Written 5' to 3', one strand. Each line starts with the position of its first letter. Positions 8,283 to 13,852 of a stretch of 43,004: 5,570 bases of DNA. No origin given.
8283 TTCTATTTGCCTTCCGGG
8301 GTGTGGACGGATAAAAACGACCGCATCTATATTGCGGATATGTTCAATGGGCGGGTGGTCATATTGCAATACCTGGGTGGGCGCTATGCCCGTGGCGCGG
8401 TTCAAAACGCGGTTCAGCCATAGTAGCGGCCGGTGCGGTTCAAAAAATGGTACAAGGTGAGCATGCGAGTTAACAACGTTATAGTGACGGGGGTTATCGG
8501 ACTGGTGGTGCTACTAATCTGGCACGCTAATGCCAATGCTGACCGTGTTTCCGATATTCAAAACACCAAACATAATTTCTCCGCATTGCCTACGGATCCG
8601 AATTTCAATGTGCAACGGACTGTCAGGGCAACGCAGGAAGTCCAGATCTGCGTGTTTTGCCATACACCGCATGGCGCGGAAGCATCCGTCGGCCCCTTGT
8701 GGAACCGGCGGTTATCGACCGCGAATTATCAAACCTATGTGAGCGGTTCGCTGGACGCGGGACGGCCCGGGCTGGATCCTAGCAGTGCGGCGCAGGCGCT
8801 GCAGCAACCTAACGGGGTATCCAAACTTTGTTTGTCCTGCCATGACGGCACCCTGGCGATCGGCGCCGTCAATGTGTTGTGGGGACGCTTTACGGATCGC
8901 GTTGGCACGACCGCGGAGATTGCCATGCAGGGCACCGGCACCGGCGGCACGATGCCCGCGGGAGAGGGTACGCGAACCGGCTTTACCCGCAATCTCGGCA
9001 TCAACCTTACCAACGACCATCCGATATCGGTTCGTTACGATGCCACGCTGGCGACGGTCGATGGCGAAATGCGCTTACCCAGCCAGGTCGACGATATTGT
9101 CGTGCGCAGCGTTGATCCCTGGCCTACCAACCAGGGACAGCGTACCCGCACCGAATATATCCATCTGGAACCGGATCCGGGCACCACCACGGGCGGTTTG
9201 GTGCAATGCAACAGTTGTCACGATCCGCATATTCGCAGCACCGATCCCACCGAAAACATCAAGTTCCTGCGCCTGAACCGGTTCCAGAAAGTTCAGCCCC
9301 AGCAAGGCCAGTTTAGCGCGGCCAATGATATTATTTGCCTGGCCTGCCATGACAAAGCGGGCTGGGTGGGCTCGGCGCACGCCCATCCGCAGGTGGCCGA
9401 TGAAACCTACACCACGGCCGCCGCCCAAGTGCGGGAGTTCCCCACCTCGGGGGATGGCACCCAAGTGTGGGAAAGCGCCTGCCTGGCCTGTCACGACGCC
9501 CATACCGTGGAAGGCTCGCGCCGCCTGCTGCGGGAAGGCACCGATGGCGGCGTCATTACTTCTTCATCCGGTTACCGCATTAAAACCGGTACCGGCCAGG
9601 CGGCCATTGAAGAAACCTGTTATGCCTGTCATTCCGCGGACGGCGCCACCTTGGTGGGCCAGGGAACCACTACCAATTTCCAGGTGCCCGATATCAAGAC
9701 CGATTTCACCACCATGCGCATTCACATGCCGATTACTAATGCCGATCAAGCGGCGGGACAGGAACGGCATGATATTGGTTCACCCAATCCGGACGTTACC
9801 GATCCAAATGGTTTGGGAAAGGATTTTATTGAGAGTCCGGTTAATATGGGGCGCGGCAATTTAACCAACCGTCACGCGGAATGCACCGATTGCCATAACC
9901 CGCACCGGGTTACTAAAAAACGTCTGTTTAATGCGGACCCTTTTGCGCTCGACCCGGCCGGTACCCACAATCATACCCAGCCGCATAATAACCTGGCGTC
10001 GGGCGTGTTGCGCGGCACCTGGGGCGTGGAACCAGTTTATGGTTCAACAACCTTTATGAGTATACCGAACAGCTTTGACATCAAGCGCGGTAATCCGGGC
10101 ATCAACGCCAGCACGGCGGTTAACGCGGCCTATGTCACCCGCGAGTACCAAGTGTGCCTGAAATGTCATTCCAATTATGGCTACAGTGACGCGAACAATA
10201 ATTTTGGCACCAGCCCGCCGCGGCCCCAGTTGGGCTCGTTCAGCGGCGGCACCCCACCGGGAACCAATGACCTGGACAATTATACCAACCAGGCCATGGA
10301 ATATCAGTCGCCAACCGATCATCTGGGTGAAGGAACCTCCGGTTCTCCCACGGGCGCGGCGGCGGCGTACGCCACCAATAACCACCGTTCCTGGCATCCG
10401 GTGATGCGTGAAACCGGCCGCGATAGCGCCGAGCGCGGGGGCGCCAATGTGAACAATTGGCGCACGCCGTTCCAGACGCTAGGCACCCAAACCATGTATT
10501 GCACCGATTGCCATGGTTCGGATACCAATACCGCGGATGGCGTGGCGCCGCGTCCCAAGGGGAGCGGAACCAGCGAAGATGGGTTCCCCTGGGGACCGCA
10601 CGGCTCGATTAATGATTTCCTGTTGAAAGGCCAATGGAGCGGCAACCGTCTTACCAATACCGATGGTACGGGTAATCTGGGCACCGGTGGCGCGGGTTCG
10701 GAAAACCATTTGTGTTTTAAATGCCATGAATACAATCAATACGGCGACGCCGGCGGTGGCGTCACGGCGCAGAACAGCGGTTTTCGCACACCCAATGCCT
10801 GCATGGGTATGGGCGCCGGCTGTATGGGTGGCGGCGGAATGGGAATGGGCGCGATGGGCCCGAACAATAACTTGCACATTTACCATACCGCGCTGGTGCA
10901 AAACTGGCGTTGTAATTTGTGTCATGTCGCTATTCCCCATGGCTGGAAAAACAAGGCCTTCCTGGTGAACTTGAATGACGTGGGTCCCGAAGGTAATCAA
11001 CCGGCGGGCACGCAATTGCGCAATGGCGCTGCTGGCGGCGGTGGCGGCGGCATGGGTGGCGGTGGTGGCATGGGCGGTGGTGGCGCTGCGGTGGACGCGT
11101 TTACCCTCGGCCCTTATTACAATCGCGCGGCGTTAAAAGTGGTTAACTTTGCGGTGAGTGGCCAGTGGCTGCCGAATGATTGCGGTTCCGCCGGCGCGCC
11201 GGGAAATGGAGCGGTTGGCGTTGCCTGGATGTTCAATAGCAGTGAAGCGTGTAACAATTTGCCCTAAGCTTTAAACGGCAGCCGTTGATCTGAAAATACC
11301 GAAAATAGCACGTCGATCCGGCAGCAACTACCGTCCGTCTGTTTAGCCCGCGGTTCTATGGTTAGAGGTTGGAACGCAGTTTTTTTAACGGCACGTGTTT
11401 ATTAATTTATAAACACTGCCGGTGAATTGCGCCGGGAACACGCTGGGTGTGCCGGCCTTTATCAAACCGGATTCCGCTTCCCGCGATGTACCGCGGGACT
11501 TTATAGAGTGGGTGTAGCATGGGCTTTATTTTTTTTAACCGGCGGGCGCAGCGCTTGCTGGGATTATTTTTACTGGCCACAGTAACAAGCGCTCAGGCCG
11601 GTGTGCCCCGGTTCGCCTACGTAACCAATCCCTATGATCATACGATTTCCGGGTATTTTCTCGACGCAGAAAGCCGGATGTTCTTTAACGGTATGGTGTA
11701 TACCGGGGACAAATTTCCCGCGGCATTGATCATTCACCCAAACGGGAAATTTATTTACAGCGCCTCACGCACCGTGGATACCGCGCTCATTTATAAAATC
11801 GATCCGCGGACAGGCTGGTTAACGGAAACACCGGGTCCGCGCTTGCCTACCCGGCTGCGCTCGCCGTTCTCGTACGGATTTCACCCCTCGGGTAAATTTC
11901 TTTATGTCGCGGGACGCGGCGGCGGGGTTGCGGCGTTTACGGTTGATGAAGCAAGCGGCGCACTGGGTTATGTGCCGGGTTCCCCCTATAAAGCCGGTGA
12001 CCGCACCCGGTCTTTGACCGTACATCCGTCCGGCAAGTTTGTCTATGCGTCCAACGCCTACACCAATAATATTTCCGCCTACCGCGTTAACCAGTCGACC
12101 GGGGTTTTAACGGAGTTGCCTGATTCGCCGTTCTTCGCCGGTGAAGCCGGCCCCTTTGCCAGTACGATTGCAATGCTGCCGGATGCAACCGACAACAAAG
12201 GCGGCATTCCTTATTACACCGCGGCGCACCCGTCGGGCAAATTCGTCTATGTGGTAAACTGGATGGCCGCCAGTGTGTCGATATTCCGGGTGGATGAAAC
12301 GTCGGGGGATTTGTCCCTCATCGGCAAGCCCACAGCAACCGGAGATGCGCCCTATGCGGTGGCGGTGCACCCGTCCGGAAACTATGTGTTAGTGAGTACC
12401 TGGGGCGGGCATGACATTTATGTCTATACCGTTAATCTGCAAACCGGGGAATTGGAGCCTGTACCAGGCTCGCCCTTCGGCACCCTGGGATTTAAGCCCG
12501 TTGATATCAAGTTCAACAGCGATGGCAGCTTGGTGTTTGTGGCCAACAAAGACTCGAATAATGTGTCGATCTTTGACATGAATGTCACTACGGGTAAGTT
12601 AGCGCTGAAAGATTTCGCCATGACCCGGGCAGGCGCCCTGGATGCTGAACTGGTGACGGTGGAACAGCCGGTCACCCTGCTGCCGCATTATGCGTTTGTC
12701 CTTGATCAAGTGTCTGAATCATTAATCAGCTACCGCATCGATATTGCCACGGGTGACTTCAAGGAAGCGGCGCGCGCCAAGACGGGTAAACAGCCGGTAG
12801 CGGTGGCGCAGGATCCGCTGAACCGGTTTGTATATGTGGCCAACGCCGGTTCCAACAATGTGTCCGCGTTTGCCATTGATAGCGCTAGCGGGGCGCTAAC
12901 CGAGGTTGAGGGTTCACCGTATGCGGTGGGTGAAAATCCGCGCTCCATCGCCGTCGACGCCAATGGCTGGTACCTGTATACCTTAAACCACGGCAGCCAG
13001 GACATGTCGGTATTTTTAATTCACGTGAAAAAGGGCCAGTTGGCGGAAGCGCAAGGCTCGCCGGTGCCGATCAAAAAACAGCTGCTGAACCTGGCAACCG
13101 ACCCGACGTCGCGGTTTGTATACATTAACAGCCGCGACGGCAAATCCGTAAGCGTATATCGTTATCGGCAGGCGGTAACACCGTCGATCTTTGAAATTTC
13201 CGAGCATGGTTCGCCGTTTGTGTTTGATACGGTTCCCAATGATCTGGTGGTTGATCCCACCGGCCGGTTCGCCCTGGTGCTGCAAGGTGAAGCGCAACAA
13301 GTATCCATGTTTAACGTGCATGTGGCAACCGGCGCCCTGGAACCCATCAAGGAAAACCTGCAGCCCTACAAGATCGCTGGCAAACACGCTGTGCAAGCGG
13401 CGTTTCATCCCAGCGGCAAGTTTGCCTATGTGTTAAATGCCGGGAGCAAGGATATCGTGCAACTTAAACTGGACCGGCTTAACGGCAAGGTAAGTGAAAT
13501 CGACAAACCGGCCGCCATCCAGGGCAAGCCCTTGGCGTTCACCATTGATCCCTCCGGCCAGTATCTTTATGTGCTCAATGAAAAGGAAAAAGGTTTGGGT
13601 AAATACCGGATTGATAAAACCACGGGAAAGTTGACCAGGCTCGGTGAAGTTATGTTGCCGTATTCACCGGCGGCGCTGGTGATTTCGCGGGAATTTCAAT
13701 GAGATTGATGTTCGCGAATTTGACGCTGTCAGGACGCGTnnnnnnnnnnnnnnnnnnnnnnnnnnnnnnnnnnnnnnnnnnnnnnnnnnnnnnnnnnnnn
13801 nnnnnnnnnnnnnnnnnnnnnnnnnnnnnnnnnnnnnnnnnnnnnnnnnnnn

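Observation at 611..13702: Barrel, trihaem cytochromes, cupredoxin, NHL propellers, 11-haem cytochrome and double propeller: candidate uncharacterised outer-surface electron-transfer module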

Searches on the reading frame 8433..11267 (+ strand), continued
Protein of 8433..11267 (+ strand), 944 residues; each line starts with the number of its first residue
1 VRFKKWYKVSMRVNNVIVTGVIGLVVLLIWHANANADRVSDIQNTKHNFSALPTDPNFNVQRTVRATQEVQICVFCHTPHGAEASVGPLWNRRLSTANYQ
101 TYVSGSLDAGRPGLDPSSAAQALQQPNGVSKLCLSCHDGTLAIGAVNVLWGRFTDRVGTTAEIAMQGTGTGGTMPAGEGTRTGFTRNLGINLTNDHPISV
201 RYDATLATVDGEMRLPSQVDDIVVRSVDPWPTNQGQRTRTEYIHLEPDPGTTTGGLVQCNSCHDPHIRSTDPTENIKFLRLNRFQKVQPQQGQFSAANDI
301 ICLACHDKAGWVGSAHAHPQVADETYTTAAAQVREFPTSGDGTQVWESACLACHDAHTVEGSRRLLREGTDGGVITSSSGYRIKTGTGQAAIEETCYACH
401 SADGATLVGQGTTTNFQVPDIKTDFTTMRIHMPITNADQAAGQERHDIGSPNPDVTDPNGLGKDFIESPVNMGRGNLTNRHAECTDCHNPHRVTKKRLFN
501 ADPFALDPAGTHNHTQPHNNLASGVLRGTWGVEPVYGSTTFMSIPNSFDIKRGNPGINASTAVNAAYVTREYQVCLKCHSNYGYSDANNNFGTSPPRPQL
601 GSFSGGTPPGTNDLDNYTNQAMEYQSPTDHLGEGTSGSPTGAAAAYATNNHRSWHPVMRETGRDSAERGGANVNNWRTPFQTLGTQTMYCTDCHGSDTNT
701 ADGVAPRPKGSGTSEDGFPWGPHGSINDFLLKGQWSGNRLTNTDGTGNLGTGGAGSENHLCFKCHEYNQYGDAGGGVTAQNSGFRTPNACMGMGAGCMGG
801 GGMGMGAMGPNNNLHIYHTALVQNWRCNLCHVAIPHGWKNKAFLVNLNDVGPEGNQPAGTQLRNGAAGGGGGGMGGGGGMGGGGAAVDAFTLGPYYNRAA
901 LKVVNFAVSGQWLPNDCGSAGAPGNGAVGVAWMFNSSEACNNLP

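Call 18: find_related_loci(query=A1, collection=genome_contigs, flank=10000)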
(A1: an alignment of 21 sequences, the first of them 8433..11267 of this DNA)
Query A1 (944 aa) in genome_contigs; peptide patterns used: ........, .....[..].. (x = any residue, [..] = any of these).
599 stretches matched a pattern (row limit reached: there are more); 587 encode a relative of the query (tblastn E <= 1e-3); the best 80 are kept; 80 distinct loci.
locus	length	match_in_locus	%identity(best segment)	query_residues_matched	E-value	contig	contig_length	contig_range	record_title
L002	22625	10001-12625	53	18-944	0e+0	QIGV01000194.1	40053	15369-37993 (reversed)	MAG: Gammaproteobacteria bacterium isolate SZUA-140 Ga0063293_10000342, whole genome shotgun sequence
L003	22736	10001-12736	53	3-944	0e+0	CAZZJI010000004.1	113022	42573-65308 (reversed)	MAG TPA_asm: uncultured Gammaproteobacteria bacterium isolate SRP128015_co1_131 genome assembly, contig: NODE_46_length_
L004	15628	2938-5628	52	9-944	0e+0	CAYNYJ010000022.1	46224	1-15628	MAG TPA_asm: uncultured Ectothiorhodospiraceae bacterium isolate SRP215229_co1_30 genome assembly, contig: NODE_399_leng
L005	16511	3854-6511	51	2-944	0e+0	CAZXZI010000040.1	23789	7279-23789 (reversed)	MAG TPA_asm: uncultured Ectothiorhodospiraceae bacterium isolate binchicken_co253_195 genome assembly, contig: NODE_1055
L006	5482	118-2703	50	21-944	0e+0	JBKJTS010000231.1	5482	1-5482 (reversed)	MAG: Gammaproteobacteria bacterium isolate ant_bin.633 k117_653395, whole genome shotgun sequence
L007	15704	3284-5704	53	36-918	0e+0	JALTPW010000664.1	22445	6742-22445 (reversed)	MAG: Chromatiales bacterium isolate S140_maxbin2_scaf2bin.116 S140_NODE_380_length_22445_cov_5.146743, whole genome shot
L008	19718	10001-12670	50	21-944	0e+0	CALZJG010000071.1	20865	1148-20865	MAG: uncultured Chromatiaceae bacterium isolate FCS_M_Gamma_041 genome assembly, contig: k121_527767, whole genome shotg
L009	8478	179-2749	51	5-923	0e+0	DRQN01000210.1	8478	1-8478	MAG TPA_asm: Gammaproteobacteria bacterium isolate HyVt-583 HyVt-583_k145_781684, whole genome shotgun sequence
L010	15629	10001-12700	48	1-944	0e+0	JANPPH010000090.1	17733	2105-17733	MAG: Gammaproteobacteria bacterium isolate VAR_83_metabat_40 VAR_83_k141_6647550, whole genome shotgun sequence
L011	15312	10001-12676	49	16-944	0e+0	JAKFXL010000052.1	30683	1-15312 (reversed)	MAG: Gammaproteobacteria bacterium isolate ND3_Bin_17 ND3_0000267, whole genome shotgun sequence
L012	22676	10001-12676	49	16-944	0e+0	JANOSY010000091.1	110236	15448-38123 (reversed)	MAG: Candidatus Tenderia sp. isolate VAR_39_metabat_422 VAR_39_k141_5786152, whole genome shotgun sequence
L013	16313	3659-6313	50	21-944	0e+0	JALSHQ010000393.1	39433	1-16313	MAG: Gammaproteobacteria bacterium isolate 354-166_metabat1_scaf2bin.105 354-166_scaffold_858_c1, whole genome shotgun s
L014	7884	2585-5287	49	1-944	0e+0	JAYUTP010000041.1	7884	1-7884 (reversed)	MAG: Candidatus Tenderia sp. isolate GL12_Up_metabinner_6 GL12_Up_metabinner_6_40, whole genome shotgun sequence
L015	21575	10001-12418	51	34-944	0e+0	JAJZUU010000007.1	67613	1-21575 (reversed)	MAG: Proteobacteria bacterium isolate SKS4.bin47 NODE_640_length_67613_cov_8.387977, whole genome shotgun sequence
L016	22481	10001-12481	49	11-944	0e+0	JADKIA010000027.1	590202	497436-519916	MAG: Ideonella sp. isolate Skiv_18-Q3-R9-52_BATAC.318 tig00287172-10-5900410, whole genome shotgun sequence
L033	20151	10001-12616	53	4-944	0e+0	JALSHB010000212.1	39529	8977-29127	MAG: Chromatiales bacterium isolate 354-166_metabat1_scaf2bin.062 354-166_scaffold_853_c1, whole genome shotgun sequence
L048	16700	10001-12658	46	9-924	0e+0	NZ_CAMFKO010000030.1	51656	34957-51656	MAG: uncultured Dechloromonas sp. isolate SRR12456164_bin.2_metaWRAP_v1.3_MAG ERZ12289972.249, whole genome shotgun sequ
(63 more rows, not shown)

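Call 74: search_protein_families(library=pfam, proteins=[L009:3123-4181:+, L009:4242-4907:+, L009:5076-6926:+, L007:6607-7665:+, L007:7766-8431:+, L007:8673-10541:+, L033:14838-15602:+, L033:15569-16798:+], max_evalue=0.001)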
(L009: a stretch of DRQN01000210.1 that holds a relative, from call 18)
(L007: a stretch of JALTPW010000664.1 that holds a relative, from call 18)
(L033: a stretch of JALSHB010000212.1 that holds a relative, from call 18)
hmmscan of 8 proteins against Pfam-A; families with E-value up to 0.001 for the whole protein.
L009:3123-4181:+ (352 aa): 2 families
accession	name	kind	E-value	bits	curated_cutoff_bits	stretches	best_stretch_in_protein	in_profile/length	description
PF01979.26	Amidohydro_1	-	1.5e-18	67.6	25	1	15-313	8-307/345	Amidohydrolase family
PF04909.20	Amidohydro_2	-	4.7e-07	30.3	26.4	1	49-179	56-179/289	Amidohydrolase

L009:4242-4907:+ (221 aa): 2 families
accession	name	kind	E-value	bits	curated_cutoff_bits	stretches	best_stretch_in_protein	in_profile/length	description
PF00929.31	RNase_T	-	1.7e-22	81.2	24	1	32-206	1-164/164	Exonuclease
PF16473.11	Rv2179c-like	-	1.2e-06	28.7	27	1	32-206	3-173/177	3'-5' exoribonuclease Rv2179c-like domain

L009:5076-6926:+ (616 aa): 3 families
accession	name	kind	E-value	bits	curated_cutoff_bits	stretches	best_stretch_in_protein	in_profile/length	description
PF02776.23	TPP_enzyme_N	-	1.5e-39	134.9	26.8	1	32-144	3-113/119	Thiamine pyrophosphate enzyme, N-terminal TPP binding domain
PF02775.26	TPP_enzyme_C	-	1.9e-34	119.1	21.9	1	430-587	1-151/151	Thiamine pyrophosphate enzyme, C-terminal TPP binding domain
PF00205.28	TPP_enzyme_M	-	4.3e-24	85.2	30.4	1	230-362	3-135/137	Thiamine pyrophosphate enzyme, central domain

L007:6607-7665:+ (352 aa): 2 families
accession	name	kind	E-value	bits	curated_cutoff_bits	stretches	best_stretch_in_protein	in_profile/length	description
PF01979.26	Amidohydro_1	-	1.9e-17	64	25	1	15-314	8-308/345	Amidohydrolase family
PF04909.20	Amidohydro_2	-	2.3e-05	24.8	26.4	1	57-185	64-185/289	Amidohydrolase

L007:7766-8431:+ (221 aa): 2 families
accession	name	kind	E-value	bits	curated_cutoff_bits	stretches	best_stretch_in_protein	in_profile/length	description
PF00929.31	RNase_T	-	3.2e-22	80.2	24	1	32-206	1-164/164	Exonuclease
PF16473.11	Rv2179c-like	-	1.6e-06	28.4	27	1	32-206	3-173/177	3'-5' exoribonuclease Rv2179c-like domain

L007:8673-10541:+ (622 aa): 3 families
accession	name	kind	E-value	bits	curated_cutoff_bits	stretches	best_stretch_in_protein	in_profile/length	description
PF02776.23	TPP_enzyme_N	-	9.4e-40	135.5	26.8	1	38-150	3-113/119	Thiamine pyrophosphate enzyme, N-terminal TPP binding domain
PF02775.26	TPP_enzyme_C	-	4.4e-34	117.9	21.9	1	436-593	1-151/151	Thiamine pyrophosphate enzyme, C-terminal TPP binding domain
PF00205.28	TPP_enzyme_M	-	1.3e-23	83.6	30.4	1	236-370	3-137/137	Thiamine pyrophosphate enzyme, central domain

L033:14838-15602:+ (254 aa): 0 families

L033:15569-16798:+ (409 aa): 0 families

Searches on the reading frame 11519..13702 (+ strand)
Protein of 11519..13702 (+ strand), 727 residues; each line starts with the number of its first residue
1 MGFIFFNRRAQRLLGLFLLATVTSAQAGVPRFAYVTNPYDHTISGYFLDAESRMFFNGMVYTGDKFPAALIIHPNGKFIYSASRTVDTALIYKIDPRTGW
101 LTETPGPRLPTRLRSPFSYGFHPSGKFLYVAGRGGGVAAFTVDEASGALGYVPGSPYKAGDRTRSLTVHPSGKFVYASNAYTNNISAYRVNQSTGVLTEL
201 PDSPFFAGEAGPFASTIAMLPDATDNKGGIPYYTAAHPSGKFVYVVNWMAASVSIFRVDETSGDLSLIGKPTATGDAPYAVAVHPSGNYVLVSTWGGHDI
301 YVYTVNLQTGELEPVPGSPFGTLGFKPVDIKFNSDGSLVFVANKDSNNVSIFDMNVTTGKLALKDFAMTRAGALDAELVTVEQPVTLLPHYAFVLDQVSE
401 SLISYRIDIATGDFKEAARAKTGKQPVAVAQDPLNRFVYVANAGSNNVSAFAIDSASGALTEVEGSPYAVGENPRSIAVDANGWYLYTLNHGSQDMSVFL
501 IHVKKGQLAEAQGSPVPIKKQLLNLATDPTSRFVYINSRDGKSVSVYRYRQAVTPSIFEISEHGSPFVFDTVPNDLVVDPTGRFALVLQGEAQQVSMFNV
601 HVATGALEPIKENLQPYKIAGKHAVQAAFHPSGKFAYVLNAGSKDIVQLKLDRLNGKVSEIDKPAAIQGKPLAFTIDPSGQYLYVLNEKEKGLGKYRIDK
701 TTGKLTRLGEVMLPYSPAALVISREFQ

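Call 3: search_protein_families(library=pfam, proteins=[window:11519-13702:+], max_evalue=0.1)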
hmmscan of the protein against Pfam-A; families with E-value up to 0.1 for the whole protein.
window:11519-13702:+ (727 aa): 8 families
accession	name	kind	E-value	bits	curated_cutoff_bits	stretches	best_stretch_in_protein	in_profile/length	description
PF10282.15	Lactonase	-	1.7e-81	274.6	21.7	6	236-364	198-330/344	Lactonase, 7-bladed beta-propeller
PF08450.18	SGL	-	1.2e-07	32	26.3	0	571-683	86-198/246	SMP-30/Gluconolactonase/LRE-like region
PF00400.38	WD40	-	2.3e-05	25.2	27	0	278-297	14-33/39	WD domain, G-beta repeat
PF24796.1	WDR55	-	7.8e-05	22.3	200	1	276-357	8-85/296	WDR55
PF04053.20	B-prop_COPA_B_2nd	-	0.00015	21.8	57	0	561-647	24-92/248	COPA/B second beta-propeller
PF23414.1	Beta-prop_EML_2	-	0.0014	18.5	90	0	274-356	38-112/266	Echinoderm microtubule-associated protein second beta-propeller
PF23726.1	Beta-prop_RSE1_2nd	-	0.0033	17.2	30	0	399-479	127-210/327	RSE1/DDB1/CPSF1 second beta-propeller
PF22173.2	APH-like_N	-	0.0076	15.9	27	1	251-348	136-233/273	Acylamino-acid-releasing enzyme-like, N-terminal domain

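Call 4: search_protein_families(library=ncbifam, proteins=[window:11519-13702:+], max_evalue=0.1)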
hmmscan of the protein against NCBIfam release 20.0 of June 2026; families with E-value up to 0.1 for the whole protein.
window:11519-13702:+ (727 aa): 10 families
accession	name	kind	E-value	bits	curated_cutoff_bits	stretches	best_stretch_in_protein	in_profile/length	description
NF008258.1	PRK11028.1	equivalog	1.4e-39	136.2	370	4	237-315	237-314/330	6-phosphogluconolactonase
NF050136.1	PGL_lacton_Staph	exception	8.9e-25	87.4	500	3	407-612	125-329/341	6-phosphogluconolactonase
NF052340.1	hydrazine_beta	equivalog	1.2e-15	57.5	560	1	276-357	33-107/372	hydrazine synthase subunit beta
TIGR03866.1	PQQ_ABC_repeats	subfamily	6.8e-14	51.6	287.3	1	417-647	76-284/310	PQQ-dependent catabolism-associated beta-propeller protein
NF052460.1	L-NosZ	equivalog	1.1e-10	40.6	700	1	232-375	90-220/480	clade III lactonase-type nitrous-oxide reductase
TIGR03907.1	QH_beta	equivalog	1.4e-06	27.7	223.2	1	626-700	37-113/338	quinohemoprotein amine dehydrogenase subunit beta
TIGR02276.1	beta_rpt_yvtn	repeat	2.2e-06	27.5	27.85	1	433-479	1-41/42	beta-propeller repeat protein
NF052342.1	hydrazine_BC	exception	6e-05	21.4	1250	0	274-355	36-111/690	hydrazine synthase subunit beta-gamma fusion subunit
TIGR04225.1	CshA_fibril_rpt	repeat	0.022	15.6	60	0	668-706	35-70/104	fibrillar adhesin CshA-type repeat protein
TIGR00999.1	8a0102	subfamily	0.098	11.8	319.3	0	610-662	114-168/271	CzcB/NccB family metal efflux transporter periplasmic adaptor subunit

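Call 54: find_related_loci(query=A7, collection=metagenome_contigs, flank=6000)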
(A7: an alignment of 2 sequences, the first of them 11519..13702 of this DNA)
Query A7 (727 aa) in metagenome_contigs; peptide patterns used: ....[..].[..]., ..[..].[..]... (x = any residue, [..] = any of these).
146 stretches matched a pattern; 23 encode a relative of the query (tblastn E <= 1e-3); 23 distinct loci.
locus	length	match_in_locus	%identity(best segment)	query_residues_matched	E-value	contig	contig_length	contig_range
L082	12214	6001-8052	36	25-727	4e-141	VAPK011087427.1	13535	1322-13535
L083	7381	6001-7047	36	31-722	3e-49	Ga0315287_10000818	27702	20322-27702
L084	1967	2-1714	28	31-726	2e-49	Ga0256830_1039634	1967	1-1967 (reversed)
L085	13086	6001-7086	29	31-719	6e-40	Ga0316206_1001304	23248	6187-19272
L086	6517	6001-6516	42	25-708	1e-33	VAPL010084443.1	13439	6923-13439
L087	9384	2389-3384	30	27-706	2e-29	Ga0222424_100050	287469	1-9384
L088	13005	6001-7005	29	26-708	2e-27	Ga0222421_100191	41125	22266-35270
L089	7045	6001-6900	30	213-587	2e-15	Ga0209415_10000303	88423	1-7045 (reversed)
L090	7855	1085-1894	24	42-551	3e-14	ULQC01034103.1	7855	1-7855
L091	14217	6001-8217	27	114-599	1e-13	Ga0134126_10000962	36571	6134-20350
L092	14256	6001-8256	24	31-599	1e-13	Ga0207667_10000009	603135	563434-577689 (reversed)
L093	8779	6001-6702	23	126-363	7e-13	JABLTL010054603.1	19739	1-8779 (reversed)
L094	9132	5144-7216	26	117-687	9e-13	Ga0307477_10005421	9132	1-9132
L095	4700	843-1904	25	159-599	9e-12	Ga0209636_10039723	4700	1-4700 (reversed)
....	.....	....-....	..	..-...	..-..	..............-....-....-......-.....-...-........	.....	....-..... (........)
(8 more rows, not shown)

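Call 77: search_protein_representatives(protein=window:11519-13702:+)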
Query: 727 residues. Proteins with E-value up to 0.001 (for the whole library): 26445; up to 1e-10: 11375; up to 1e-30: 2106. The best 150 are listed.
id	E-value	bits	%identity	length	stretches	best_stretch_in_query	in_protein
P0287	4.5e-224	762.5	51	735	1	13-719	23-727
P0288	2.7e-167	574.8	40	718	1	22-723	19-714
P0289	2.4e-149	515.5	40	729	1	17-706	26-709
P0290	2.6e-149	515.4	39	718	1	27-727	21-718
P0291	3.5e-140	485.2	39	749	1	17-712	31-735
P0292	1.4e-139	483.2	35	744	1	13-691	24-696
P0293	2.4e-136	472.5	39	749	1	25-706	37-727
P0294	7.3e-134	464.3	38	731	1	8-714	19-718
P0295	8.4e-132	457.5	38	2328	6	21-509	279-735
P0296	2.9e-129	449.2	37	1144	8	423-549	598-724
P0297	2.5e-121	422.9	42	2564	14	114-322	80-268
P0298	3.3e-121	422.5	37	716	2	19-568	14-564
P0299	5.5e-120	418.5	37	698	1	13-723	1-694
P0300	7.6e-117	408.1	34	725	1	24-707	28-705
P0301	1.8e-116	406.8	32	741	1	14-716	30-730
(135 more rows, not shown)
